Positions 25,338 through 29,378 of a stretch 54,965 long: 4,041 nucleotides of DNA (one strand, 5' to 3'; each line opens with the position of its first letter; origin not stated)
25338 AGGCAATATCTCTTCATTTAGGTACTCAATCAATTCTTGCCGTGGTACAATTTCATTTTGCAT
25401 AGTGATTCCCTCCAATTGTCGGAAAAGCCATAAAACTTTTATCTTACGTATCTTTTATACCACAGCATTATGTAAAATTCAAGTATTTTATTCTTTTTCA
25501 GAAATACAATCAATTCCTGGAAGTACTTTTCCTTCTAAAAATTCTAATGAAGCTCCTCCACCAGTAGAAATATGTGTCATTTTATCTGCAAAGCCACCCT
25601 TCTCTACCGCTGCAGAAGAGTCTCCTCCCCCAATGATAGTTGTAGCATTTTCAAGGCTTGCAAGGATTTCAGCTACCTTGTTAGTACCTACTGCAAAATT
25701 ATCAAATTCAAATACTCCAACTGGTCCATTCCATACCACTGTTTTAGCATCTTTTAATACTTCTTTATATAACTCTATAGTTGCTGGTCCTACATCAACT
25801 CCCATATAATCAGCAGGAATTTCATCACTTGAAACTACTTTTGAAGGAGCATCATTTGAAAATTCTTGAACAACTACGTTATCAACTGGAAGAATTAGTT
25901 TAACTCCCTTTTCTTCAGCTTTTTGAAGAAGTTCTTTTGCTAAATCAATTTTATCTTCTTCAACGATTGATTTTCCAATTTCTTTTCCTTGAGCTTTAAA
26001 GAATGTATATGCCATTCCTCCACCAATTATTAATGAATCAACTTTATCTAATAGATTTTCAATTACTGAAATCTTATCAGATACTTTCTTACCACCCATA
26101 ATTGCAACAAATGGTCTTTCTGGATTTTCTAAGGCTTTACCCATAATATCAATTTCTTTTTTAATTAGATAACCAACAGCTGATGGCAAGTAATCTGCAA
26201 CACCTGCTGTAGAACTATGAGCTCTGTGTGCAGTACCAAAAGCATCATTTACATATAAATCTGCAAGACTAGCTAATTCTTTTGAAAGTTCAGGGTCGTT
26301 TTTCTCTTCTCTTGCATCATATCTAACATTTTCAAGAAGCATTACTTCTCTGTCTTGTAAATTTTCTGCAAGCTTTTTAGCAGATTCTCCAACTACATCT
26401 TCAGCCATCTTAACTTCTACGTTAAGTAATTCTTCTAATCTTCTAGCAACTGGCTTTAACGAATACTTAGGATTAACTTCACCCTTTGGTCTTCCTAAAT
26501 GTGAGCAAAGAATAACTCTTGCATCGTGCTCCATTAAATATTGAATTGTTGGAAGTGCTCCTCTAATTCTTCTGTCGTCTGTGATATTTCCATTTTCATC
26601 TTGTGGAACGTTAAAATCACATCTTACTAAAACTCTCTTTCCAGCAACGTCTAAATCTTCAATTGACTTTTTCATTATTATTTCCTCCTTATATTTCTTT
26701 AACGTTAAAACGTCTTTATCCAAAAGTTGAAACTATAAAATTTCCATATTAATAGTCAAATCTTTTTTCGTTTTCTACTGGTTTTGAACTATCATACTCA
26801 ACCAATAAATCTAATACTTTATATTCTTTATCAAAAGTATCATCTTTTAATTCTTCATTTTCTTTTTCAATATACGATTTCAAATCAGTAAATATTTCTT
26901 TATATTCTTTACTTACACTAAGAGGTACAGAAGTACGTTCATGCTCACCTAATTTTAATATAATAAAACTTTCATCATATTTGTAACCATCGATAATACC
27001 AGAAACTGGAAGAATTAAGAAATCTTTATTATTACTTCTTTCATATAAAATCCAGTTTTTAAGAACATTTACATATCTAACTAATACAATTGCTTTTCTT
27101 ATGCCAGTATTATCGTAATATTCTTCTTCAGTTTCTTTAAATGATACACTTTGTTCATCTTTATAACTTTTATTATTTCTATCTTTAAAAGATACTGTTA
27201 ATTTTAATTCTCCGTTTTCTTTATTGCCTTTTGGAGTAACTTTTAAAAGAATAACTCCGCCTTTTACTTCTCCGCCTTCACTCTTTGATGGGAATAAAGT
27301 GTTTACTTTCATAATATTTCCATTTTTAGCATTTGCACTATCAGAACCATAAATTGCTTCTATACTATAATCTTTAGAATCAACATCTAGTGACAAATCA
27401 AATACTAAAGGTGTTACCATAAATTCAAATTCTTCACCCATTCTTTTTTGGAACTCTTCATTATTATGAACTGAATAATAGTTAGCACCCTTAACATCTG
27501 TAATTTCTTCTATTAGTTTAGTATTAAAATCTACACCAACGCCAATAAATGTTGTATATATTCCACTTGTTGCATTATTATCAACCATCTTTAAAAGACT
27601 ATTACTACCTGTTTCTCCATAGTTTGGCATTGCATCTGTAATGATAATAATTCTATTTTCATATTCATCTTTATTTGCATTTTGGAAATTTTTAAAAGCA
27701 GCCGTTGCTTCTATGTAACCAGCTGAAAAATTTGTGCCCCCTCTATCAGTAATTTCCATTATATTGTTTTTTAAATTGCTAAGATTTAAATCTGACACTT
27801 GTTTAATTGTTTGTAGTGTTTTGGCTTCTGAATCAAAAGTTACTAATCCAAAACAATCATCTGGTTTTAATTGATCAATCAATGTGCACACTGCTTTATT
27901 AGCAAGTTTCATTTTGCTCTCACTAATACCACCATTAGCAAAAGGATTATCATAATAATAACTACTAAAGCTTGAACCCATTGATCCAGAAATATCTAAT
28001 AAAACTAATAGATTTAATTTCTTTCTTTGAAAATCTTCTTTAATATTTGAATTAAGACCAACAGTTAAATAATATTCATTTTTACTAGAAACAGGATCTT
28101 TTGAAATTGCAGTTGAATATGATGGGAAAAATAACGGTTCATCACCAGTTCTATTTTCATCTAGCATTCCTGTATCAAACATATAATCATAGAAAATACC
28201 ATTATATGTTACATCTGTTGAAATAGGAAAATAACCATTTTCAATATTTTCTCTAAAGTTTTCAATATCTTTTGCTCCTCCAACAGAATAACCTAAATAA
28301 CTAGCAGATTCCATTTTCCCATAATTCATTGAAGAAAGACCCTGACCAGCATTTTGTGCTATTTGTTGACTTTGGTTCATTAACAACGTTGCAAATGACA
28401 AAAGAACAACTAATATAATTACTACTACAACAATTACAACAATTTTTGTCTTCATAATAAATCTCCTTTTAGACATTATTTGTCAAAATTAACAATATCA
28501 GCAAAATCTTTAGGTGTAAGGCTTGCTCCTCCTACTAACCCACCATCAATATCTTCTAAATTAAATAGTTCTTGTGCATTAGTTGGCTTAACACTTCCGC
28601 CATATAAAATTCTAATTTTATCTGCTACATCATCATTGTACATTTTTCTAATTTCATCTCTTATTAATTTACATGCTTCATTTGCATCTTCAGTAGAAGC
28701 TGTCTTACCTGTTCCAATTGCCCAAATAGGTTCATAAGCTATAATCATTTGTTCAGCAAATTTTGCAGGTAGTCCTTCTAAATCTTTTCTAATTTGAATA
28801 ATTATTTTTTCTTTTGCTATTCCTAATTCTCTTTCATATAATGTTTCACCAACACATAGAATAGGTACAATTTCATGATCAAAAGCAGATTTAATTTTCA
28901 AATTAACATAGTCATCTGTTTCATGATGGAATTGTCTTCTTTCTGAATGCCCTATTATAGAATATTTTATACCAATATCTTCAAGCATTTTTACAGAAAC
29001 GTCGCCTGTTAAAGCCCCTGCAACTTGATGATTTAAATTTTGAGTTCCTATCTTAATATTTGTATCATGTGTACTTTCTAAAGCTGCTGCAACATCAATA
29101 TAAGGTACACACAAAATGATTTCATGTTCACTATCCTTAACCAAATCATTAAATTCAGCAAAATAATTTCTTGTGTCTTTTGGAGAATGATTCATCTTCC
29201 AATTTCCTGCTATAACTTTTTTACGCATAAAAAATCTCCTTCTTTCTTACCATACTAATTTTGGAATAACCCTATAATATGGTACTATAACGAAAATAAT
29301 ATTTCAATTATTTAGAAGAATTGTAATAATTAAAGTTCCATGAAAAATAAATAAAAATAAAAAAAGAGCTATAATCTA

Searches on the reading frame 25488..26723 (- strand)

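Call 11: search_protein_families(library=pfam, proteins=[window:25488-26723:-])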
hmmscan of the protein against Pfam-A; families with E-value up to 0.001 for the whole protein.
window:25488-26723:- (411 aa): 1 family
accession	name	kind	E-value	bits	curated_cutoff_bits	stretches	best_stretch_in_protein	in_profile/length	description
PF00162.24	PGK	-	1.7e-172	574.1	27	1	21-399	1-379/379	Phosphoglycerate kinase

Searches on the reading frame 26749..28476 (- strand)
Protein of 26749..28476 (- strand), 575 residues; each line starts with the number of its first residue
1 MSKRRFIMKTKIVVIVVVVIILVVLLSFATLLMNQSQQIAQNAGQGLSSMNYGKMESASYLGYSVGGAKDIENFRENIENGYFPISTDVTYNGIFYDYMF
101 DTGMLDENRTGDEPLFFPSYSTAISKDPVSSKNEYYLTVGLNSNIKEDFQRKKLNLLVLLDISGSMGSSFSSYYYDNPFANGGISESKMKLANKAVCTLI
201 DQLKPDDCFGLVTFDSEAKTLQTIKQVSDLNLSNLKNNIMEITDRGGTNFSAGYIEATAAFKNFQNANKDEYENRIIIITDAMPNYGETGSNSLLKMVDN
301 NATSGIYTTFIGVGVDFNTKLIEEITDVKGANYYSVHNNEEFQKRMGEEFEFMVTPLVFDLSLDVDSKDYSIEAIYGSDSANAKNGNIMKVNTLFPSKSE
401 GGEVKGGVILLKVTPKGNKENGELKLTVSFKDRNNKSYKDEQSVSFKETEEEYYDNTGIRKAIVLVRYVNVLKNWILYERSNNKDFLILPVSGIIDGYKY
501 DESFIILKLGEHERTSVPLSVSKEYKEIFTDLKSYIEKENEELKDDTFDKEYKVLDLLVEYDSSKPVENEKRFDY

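Call 11: search_protein_families(library=pfam, proteins=[window:26749-28476:-])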
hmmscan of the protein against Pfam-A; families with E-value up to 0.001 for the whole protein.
window:26749-28476:- (575 aa): 3 families
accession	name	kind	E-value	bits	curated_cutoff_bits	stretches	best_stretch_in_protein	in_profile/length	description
PF00092.34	VWA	-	4.8e-13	50.2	23.8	1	155-343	1-169/174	von Willebrand factor type A domain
PF13519.12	VWA_2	-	2.5e-11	44.6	27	1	156-282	1-106/107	von Willebrand factor type A domain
PF13768.12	VWA_3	-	7.3e-07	29.8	27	1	189-326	17-146/155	von Willebrand factor type A domain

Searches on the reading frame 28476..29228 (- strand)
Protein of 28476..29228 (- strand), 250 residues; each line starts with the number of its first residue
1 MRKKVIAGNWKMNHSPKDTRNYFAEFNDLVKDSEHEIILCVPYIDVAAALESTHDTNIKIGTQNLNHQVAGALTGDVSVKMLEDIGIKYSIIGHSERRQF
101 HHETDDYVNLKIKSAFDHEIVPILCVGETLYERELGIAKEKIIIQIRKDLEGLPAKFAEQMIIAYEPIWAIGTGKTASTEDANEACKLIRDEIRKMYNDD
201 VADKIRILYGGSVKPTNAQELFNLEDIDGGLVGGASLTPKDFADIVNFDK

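Call 11: search_protein_families(library=pfam, proteins=[window:28476-29228:-])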
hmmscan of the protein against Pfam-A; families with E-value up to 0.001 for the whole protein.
window:28476-29228:- (250 aa): 1 family
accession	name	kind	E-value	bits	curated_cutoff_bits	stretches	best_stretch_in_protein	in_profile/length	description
PF00121.24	TIM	-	1.7e-88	296.7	20.1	1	4-247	1-243/245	Triosephosphate isomerase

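Call 13: find_encoding_contigs(protein=window:28476-29228:-, flank=4000, max_places=10)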
Protein window:28476-29228:- (250 aa): 3 contigs read that carry it; 3 places shown.
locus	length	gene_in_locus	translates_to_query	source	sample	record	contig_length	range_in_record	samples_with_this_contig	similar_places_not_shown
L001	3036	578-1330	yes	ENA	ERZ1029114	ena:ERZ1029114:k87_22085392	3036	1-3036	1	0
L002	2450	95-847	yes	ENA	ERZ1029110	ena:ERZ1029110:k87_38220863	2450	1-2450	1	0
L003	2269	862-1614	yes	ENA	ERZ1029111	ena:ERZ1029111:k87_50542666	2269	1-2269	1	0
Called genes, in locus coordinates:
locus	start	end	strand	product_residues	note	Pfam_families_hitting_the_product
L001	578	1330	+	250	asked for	PF00121:TIM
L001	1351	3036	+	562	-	?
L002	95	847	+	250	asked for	PF00121:TIM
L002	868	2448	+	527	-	?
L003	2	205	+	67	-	?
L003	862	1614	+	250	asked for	PF00121:TIM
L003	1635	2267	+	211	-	?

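Call 17: find_related_loci(query=window:28476-29228:-, collection=genome_contigs, flank=3000)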
Query window:28476-29228:- (250 aa) in genome_contigs; peptide patterns used: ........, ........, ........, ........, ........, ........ (x = any residue, [..] = any of these).
462 stretches matched a pattern; 423 encode a relative of the query (tblastn E <= 1e-3); the best 80 are kept; 80 distinct loci.
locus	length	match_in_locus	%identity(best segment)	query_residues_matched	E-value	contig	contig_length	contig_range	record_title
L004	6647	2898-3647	79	1-250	3e-136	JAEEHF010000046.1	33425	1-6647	MAG: Bacillota bacterium isolate Tb.RUG.116 k141_4473845_flag=1_multi=13.0000_len=33425, whole genome shotgun sequence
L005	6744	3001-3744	70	1-248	2e-119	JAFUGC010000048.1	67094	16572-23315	MAG: Clostridia bacterium isolate RGIG4463 Roe_deer_Omasum-5__c265687, whole genome shotgun sequence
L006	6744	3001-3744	58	1-248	3e-96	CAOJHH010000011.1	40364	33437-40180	MAG TPA_asm: uncultured Clostridium sp. isolate SRR17684647_bin.20_metawrap_v1.3_MAG genome assembly, contig: NODE.1365_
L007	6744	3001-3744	57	1-248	5e-96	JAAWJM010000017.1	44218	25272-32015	MAG: Clostridia bacterium isolate ABMPRH_42_1 SL341415_scaffold_1949, whole genome shotgun sequence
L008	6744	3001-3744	57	1-248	5e-96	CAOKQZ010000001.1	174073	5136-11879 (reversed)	MAG TPA_asm: uncultured Clostridium sp. isolate SRR15604628_bin.47_metawrap_v1.3_MAG genome assembly, contig: NODE.59_le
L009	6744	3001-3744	57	1-248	3e-95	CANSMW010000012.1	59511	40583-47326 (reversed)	MAG TPA_asm: uncultured Clostridium sp. isolate SRR15510240_bin.42_metawrap_v1.3_MAG genome assembly, contig: NODE.474_l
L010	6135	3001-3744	56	1-248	8e-95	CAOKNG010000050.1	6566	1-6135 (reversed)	MAG TPA_asm: uncultured Clostridium sp. isolate SRR17684627_bin.19_metawrap_v1.3_MAG genome assembly, contig: NODE.12106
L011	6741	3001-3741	49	2-247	6e-84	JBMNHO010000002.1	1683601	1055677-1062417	MAG: Oscillospiraceae bacterium isolate SBF912LR0HQ0028 contig_41160, whole genome shotgun sequence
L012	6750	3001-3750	51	1-250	5e-84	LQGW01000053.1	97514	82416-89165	Clostridiaceae bacterium JG1575 ABB02_contig053, whole genome shotgun sequence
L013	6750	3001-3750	48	1-250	1e-82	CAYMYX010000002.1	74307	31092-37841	MAG TPA_asm: uncultured Peptoniphilaceae bacterium isolate SRP274231_co1_44 genome assembly, contig: NODE_94_length_7430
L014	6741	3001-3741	49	2-247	3e-82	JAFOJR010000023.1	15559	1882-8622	MAG: Oscillospiraceae bacterium isolate RGIG529 Dairy_cattle_Duodenum-4__c176875, whole genome shotgun sequence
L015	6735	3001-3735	51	1-248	9e-80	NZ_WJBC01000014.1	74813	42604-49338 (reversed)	Acetobacterium fimetarium strain DSM 8238 NODE_14_length_74813_cov_13.7959, whole genome shotgun sequence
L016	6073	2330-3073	49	1-248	5e-78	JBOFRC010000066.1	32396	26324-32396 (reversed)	MAG: Sarcina sp. isolate WFFMC_MAG_692 k139_4392_flag=1_multi=7.0000_len=32396, whole genome shotgun sequence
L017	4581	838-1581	46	1-249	4e-78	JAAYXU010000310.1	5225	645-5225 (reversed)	MAG: Clostridiales bacterium isolate AS06rmzACSIP_180 677194_AS06, whole genome shotgun sequence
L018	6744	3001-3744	46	1-249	1e-76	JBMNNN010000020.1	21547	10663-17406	MAG: Christensenellales bacterium isolate SBF912SR1HQ0051 scaffold_7673_c1, whole genome shotgun sequence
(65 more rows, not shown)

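Call 35: find_homologous_proteins(query=window:28476-29228:-, max_evalue=1e-90)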
Query window:28476-29228:- (250 aa): 195 proteins with E <= 1e-90 among 8000 candidates; the best 120 are listed.
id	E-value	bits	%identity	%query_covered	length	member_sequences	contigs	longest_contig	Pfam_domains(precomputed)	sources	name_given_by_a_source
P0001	1.6e-163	560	100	100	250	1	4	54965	PF00121.25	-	-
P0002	1.2e-140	485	85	100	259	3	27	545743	PF00121.25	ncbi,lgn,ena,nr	ncbi:MAG: triose-phosphate isomerase [Clostridia bacterium]|nr:triose-phosphate isomerase [Clostridi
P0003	1.6e-139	481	85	100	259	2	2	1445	PF00121.25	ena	-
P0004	3.5e-138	477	85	100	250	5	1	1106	PF00121.25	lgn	-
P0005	1.3e-137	475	85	99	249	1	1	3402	PF00121.25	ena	-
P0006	2.9e-137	474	85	98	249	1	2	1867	PF00121.25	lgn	-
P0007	8.7e-136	469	80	100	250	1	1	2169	PF00121.25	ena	-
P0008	5.8e-133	460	80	100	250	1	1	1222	PF00121.25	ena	-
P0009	2.7e-131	455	80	100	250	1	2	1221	PF00121.25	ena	-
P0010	7.7e-131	453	79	100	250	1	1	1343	PF00121.25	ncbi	-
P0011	1.1e-130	453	78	100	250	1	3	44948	PF00121.25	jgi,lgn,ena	-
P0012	1.2e-130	452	78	100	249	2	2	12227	PF00121.25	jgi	-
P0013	3.5e-130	451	79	100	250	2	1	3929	PF00121.25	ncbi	-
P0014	2.5e-125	435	76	100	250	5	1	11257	PF00121.25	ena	-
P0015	6.9e-124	430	96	82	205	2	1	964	PF00121.25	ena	-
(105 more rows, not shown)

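Call 36: find_encoding_contigs(protein=P0015, flank=3000, max_places=4)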
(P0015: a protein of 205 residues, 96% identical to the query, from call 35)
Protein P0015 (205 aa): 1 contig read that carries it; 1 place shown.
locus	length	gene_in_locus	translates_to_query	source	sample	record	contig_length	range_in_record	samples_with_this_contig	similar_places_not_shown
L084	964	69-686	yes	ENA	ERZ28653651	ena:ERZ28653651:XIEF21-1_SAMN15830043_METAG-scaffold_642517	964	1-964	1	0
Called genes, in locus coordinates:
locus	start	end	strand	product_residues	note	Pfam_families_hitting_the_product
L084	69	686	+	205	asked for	PF00121:TIM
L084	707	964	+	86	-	?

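Call 37: find_encoding_contigs(protein=P0007, flank=3000, max_places=4)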
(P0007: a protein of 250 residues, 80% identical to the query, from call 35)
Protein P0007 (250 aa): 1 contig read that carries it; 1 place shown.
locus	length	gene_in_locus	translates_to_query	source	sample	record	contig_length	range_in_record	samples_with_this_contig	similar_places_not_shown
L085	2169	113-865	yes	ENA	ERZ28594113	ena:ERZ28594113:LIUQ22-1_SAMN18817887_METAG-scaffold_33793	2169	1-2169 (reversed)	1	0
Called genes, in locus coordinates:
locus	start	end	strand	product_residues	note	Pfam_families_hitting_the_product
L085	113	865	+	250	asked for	PF00121:TIM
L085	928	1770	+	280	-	-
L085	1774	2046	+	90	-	-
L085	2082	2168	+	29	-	?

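Call 38: find_encoding_contigs(protein=P0011, flank=4000, max_places=4)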
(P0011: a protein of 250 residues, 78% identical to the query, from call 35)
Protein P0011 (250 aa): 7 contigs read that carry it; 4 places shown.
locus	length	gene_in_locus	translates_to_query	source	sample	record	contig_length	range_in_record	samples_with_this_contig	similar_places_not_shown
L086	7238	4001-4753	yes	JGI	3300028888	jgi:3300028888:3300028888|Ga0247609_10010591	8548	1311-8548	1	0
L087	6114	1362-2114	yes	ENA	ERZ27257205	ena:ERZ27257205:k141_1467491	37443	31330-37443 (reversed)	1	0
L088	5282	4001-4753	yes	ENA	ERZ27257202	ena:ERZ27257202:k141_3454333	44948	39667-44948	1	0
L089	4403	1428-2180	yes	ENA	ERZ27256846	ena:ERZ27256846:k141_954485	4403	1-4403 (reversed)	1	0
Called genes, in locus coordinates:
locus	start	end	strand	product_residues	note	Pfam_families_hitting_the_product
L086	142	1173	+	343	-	PF00814:TsaD, PF22521:HypF_C_2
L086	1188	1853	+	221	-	PF00149:Metallophos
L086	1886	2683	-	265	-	-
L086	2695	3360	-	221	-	PF12799:LRR_4 (faint)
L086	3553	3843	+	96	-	-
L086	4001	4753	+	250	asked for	PF00121:TIM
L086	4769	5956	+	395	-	PF00162:PGK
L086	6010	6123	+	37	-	-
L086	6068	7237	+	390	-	?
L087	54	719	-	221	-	PF12799:LRR_4 (faint)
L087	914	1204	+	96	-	-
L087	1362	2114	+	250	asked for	PF00121:TIM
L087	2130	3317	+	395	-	PF00162:PGK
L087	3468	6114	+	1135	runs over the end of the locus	PF00580:UvrD-helicase, PF13245:AAA_19, PF13361:UvrD_C, PF13538:UvrD_C_2 (faint), PF12705:PDDEXK_1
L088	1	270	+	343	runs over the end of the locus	PF00814:TsaD, PF22521:HypF_C_2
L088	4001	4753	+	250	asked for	PF00121:TIM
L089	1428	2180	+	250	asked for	PF00121:TIM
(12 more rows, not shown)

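Call 39: find_encoding_contigs(protein=P0005, flank=3000, max_places=4)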
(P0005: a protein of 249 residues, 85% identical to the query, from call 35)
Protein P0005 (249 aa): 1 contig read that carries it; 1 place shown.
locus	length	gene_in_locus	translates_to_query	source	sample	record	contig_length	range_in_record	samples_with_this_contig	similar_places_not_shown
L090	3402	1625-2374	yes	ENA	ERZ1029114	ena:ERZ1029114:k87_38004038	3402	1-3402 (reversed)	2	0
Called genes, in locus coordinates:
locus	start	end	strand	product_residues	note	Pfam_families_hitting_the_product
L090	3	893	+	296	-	?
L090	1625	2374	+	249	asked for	PF00121:TIM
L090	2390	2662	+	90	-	-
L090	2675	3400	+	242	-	?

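Call 48: find_encoding_contigs(protein=P0006, flank=3000, max_places=4)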
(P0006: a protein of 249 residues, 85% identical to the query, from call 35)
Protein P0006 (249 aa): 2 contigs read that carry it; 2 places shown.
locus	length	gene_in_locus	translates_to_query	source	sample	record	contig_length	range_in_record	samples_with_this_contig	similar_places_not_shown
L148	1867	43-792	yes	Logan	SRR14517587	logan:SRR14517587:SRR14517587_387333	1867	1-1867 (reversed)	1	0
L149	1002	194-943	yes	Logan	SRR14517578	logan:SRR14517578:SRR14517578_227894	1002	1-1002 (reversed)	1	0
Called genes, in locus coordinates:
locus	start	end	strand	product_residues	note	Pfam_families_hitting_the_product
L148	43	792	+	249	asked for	PF00121:TIM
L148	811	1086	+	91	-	-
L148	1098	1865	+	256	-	?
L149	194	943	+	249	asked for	PF00121:TIM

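Call 49: find_encoding_contigs(protein=P0004, flank=3000, max_places=4)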
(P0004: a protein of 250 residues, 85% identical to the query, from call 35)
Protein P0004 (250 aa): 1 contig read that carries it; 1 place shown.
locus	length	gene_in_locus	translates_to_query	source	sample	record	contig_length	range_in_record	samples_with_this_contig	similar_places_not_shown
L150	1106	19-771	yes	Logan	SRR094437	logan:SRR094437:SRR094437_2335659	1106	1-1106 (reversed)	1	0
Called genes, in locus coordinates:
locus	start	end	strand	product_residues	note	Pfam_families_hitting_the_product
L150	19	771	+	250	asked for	PF00121:TIM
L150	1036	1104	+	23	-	?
